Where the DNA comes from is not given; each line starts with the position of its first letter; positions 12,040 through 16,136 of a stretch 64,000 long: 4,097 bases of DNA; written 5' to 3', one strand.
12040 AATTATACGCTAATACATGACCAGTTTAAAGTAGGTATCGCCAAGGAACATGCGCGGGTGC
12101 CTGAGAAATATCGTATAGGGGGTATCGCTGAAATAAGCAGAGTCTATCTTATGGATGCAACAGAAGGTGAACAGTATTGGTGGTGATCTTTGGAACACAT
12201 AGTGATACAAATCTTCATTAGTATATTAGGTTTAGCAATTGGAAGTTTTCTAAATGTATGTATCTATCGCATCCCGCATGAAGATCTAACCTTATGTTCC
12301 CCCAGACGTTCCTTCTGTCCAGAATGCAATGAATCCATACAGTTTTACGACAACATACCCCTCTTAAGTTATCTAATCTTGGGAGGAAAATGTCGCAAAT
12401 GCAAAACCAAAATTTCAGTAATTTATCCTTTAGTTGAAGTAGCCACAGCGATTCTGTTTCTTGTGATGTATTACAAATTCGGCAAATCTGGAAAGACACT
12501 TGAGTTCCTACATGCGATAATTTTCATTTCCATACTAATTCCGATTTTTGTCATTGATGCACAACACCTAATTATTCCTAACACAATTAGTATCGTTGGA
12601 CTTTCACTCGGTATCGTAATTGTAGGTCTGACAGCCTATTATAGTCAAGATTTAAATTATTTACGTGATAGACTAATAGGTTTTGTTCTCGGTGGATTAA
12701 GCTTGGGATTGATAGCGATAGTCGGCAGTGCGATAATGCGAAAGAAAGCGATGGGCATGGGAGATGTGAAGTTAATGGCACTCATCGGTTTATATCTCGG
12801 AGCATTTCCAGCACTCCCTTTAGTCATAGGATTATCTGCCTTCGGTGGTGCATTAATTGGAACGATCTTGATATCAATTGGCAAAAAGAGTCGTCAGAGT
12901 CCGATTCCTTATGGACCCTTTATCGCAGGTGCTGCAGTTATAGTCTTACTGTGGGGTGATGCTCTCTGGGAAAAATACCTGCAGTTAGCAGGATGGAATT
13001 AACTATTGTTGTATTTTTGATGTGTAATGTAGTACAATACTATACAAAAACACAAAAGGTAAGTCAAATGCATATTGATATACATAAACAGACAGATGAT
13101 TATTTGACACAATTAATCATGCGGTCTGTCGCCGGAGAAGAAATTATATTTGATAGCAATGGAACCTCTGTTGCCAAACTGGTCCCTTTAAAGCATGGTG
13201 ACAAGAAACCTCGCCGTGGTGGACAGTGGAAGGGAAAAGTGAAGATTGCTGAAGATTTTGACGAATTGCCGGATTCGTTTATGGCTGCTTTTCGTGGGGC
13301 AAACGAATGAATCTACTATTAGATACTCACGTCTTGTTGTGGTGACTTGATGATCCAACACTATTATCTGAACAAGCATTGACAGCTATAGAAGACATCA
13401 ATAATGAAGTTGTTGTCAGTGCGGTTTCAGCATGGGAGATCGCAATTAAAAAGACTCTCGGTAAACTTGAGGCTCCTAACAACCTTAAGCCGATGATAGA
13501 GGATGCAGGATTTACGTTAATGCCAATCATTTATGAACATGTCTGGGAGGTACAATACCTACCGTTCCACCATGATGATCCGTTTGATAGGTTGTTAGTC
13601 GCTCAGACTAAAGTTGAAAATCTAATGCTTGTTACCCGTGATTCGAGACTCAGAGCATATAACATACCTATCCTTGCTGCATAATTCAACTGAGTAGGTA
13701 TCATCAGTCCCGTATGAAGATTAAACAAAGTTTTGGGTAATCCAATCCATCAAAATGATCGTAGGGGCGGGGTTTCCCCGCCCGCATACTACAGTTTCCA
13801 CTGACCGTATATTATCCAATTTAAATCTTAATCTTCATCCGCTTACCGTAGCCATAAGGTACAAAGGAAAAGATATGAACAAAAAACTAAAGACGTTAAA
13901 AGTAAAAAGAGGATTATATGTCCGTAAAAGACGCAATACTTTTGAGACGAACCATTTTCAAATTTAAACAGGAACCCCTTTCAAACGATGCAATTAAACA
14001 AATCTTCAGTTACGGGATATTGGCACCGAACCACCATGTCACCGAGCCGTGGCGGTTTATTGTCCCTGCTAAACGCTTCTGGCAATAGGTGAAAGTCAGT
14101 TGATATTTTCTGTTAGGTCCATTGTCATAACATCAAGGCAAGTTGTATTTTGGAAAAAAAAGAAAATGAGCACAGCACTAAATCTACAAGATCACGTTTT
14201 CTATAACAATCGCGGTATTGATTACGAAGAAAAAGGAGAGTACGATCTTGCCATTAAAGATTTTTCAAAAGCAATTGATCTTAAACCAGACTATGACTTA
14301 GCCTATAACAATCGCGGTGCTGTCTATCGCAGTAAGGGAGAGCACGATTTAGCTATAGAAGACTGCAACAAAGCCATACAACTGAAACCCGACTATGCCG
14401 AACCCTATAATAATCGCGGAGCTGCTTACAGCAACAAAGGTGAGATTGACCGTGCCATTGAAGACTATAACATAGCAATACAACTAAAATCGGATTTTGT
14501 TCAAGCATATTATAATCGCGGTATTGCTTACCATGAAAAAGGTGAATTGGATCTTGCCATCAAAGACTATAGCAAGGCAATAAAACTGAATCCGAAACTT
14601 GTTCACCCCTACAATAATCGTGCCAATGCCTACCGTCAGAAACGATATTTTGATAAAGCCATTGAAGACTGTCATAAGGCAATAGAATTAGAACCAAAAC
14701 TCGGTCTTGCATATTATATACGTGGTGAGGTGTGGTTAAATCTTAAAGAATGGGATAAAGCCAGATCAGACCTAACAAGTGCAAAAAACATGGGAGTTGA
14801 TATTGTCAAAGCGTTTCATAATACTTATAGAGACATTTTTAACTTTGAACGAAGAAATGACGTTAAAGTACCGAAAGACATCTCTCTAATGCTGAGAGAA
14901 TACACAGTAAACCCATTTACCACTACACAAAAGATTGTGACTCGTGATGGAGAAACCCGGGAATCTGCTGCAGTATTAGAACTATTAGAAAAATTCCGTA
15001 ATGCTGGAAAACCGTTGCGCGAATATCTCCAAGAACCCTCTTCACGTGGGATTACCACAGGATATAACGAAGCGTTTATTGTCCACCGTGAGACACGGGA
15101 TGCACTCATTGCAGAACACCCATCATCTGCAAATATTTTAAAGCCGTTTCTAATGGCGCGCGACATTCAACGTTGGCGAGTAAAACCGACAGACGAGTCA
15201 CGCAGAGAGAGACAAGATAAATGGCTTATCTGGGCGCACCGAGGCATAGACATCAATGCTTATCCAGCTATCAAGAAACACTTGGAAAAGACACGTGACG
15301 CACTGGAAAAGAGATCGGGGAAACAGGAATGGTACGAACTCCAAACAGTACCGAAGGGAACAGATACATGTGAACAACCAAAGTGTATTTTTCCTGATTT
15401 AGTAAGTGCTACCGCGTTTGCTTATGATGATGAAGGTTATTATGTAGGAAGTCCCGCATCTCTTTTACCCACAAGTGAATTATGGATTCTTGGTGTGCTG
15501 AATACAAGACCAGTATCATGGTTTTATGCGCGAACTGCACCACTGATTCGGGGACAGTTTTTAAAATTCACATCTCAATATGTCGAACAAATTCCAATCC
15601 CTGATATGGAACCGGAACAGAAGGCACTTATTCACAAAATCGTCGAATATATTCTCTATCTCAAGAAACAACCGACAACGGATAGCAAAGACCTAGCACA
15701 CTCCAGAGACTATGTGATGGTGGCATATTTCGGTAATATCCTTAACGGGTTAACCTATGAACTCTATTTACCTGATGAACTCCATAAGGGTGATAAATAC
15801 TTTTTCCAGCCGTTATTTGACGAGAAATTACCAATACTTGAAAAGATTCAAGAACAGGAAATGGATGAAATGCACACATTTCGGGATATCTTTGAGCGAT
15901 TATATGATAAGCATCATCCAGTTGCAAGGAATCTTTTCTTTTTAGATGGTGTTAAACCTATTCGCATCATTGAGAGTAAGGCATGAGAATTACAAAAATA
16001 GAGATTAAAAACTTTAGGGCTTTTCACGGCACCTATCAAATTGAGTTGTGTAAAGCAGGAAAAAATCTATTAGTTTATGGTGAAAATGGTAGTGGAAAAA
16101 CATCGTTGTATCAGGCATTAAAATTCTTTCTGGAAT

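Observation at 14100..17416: Candidate undescribed defence-like cassette: TPR protein with an orphan type IIG target-recognition-like domain plus an overlapping SMC/ABC ATPase, inserted between a nitroreductase gene fragment and its intact copy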

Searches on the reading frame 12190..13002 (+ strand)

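Call 30: search_protein_families(library=pfam, proteins=[window:12190-13002:+], max_evalue=0.00001)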
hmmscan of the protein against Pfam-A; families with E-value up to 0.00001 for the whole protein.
window:12190-13002:+ (270 aa): 2 families
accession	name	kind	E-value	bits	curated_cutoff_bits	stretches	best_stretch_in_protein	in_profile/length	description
PF06750.18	A24_N_bact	-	4.2e-33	113.7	23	1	12-97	1-84/84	Bacterial Peptidase A24 N-terminal domain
PF01478.23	Peptidase_A24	-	1.5e-14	54.7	26.5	1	110-223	1-102/104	Type IV leader peptidase family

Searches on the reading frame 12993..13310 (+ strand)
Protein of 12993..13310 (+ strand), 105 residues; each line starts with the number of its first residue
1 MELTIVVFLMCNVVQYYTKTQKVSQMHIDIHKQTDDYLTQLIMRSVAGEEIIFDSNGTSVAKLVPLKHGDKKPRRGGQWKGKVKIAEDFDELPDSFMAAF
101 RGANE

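Call 3: search_protein_families(library=pfam, proteins=[window:12993-13310:+], max_evalue=0.1)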
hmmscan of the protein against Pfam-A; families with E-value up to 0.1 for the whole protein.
window:12993-13310:+ (105 aa): 1 family
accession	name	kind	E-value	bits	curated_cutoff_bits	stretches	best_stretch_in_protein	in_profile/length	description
PF10047.15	DUF2281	-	0.052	14.6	26.5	1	67-95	32-60/64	Protein of unknown function (DUF2281)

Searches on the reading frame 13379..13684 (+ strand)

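Call 3: search_protein_families(library=pfam, proteins=[window:13379-13684:+], max_evalue=0.1)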
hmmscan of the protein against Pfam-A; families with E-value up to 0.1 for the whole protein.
window:13379-13684:+ (101 aa): 1 family
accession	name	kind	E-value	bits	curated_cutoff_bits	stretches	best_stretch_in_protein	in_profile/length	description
PF01850.27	PIN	-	9.7e-09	36.3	23.6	1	3-94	24-117/120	PIN domain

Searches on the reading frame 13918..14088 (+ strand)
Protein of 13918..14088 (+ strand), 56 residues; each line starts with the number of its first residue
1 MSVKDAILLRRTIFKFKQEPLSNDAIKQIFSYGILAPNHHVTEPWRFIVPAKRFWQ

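Call 3: search_protein_families(library=pfam, proteins=[window:13918-14088:+], max_evalue=0.1)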
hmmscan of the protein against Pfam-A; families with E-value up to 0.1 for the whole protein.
window:13918-14088:+ (56 aa): 1 family
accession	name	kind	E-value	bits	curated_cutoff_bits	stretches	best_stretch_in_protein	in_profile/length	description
PF00881.29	Nitroreductase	-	3.2e-06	27.9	23.5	1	10-49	4-43/167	Nitroreductase family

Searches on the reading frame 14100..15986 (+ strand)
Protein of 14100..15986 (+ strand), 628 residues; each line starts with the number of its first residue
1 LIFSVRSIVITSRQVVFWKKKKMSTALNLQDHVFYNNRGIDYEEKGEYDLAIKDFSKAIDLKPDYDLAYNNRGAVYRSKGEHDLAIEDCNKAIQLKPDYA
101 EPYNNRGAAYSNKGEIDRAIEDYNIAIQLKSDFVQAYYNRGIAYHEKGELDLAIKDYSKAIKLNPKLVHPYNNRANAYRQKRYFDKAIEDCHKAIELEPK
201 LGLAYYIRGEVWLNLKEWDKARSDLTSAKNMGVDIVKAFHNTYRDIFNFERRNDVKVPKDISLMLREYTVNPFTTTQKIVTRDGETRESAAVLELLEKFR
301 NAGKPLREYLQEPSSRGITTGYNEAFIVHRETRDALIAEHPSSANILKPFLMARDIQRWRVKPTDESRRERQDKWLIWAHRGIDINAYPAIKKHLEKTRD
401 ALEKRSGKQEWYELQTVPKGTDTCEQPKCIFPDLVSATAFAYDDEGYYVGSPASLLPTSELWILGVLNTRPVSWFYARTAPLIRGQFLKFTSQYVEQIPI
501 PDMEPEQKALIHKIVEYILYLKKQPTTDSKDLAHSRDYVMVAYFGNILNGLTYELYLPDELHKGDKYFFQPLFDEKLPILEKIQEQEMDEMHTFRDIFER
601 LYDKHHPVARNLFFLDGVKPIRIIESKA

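Call 3: search_protein_families(library=pfam, proteins=[window:14100-15986:+], max_evalue=0.1)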
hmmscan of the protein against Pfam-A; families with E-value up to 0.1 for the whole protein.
window:14100-15986:+ (628 aa): 23 families
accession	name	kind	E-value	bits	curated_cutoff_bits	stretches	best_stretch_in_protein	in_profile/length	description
PF00515.34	TPR_1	-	1.4e-50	167.6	27.8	5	135-166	2-33/34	Tetratricopeptide repeat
PF07719.23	TPR_2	-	3.8e-39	130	27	5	135-166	2-33/34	Tetratricopeptide repeat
PF13414.12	TPR_11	-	7.8e-39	131.6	26.8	4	73-114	1-42/42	TPR repeat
PF13181.12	TPR_8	-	2.2e-30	102.6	25.7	5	135-166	2-33/34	Tetratricopeptide repeat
PF13431.12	TPR_17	-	9.3e-24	82.1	24.4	4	89-121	2-34/34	Tetratricopeptide repeat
PF13432.12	TPR_16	-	2.2e-22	79.6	32.7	3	38-99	3-64/65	Tetratricopeptide repeat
PF13424.12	TPR_12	-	4.7e-16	59.2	30.1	1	68-128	5-66/77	Tetratricopeptide repeat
PF13371.12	TPR_9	-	6.4e-15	55.4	35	2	109-166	4-61/73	Tetratricopeptide repeat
PF12950.13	TaqI_C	-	4.4e-12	46.7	26.5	1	381-500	26-118/118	TaqI-like C-terminal specificity domain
PF13428.12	TPR_14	-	8.2e-10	38.8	23.5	0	173-208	6-41/44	Tetratricopeptide repeat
PF14559.12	TPR_19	-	6.7e-07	30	25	1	79-121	4-46/68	Tetratricopeptide repeat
PF13174.12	TPR_6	-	3e-06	28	26.3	1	135-166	1-32/33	Tetratricopeptide repeat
PF13374.12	TPR_10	-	4.9e-06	26.8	27.5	0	171-196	5-30/42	Tetratricopeptide repeat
PF24575.1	TPR_Slam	-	5.4e-05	24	35.2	0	136-168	49-81/104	Surface lipoprotein assembly modifier, N-terminal TPR repeats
PF13429.12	TPR_15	-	0.00011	22.2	26.2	0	72-98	152-178/280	Tetratricopeptide repeat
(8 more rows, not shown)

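Call 4: search_protein_families(library=padloc, proteins=[window:14100-15986:+], max_evalue=0.1)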
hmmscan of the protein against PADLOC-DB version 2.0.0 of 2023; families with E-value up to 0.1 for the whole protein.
window:14100-15986:+ (628 aa): 10 families
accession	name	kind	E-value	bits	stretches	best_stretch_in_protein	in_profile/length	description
PDLC03596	REase_MTase_IIG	-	7.1e-23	78.6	1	276-532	851-1120/1148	Type IIG restriction enzyme-methyltransferase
PDLC03612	REase_MTase_IIG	-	8.6e-20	68.5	1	274-533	946-1222/1247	Type IIG restriction enzyme-methyltransferase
PDLC03601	REase_MTase_IIG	-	1.4e-19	67.5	1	298-516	847-1068/1110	Type IIG restriction enzyme-methyltransferase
PDLC03226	MTase_II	-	5.4e-16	56.3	1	317-519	337-549/579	Type II methyltransferase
PDLC03609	REase_MTase_IIG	-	9.6e-13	44.8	1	290-513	711-942/1066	Type IIG restriction enzyme-methyltransferase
PDLC03604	REase_MTase_IIG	-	9e-10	35.2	1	386-523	801-958/1011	Type IIG restriction enzyme-methyltransferase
PDLC03313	MTase_II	-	2.1e-07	27.9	1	378-508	385-523/563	Type II methyltransferase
PDLC03348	MTase_II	-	0.00082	16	1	438-540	594-694/727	Type II methyltransferase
PDLC01172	TPR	-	0.0014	15.5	0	112-162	147-198/448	TPR repeats containing protein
PDLC02643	DrmMI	-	0.0015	14.4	1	312-510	1019-1217/1347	DrmMI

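Call 5: search_protein_families(library=ncbifam, proteins=[window:14100-15986:+], max_evalue=0.1)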
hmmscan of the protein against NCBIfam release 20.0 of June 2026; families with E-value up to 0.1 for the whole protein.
window:14100-15986:+ (628 aa): 27 families (the best 25 are shown)
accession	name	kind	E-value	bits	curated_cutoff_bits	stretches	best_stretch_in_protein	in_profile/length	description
NF040959.1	MamA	equivalog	4.5e-27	94.8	200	2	100-241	37-178/204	magnetosome protein MamA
NF008391.2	PRK11189.1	equivalog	1e-23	84.3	250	3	71-156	70-155/297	lipoprotein NlpI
TIGR02521.1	type_IV_pilW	equivalog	7.4e-22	78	154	3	24-107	22-106/234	type IV pilus biogenesis/stability protein PilW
TIGR00990.1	3a0801s09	subfamily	9e-20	70.8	757.25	2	67-174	332-439/615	mitochondrial import receptor subunit TOM70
NF047558.1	TPR_END_plus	domain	4.2e-17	61.8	32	2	136-167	1-32/56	TPR end-of-group domain-containing protein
NF033762.1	social_mot_Tgl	equivalog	2.3e-16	59.9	225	1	36-229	35-231/252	social motility TPR repeat lipoprotein Tgl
TIGR02917.1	PEP_TPR_lipo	equivalog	2.8e-16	58.6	312.2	2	107-241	370-504/899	XrtA/PEP-CTERM system TPR-repeat protein PrsT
NF002725.1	PRK02603.1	equivalog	7.6e-15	55.3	143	2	103-196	38-148/173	photosystem I assembly protein Ycf3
NF033758.1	gliding_GltE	equivalog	4.2e-11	42.5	225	3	128-196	284-353/411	adventurous gliding motility TPR repeat lipoprotein GltE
TIGR02552.1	LcrH_SycD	equivalog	1.3e-09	37.9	104.8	1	107-166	59-118/136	SycD/LcrH family type III secretion system chaperone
NF053607.1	CHU_0125_OmpA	equivalog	3.1e-09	35.9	620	2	135-234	20-119/639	CHU_0125 family OmpA-like outer membrane integrity protein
NF007302.0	PRK09782.1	equivalog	2.8e-08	32.2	1223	2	147-200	592-644/990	phage receptor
NF033920.0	C39_PA2778_fam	equivalog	3.6e-08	33.1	150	1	109-199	165-255/255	PA2778 family cysteine peptidase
NF047507.1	TPR_BatC_Lepto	exception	5.8e-08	32.5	175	2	105-168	63-130/214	TPR repeat-containing protein BatC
NF047371.1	FlcA_CTERM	equivalog_domain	1.3e-06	27.2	300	3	93-165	431-504/646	periplasmic flagellar collar protein FlcA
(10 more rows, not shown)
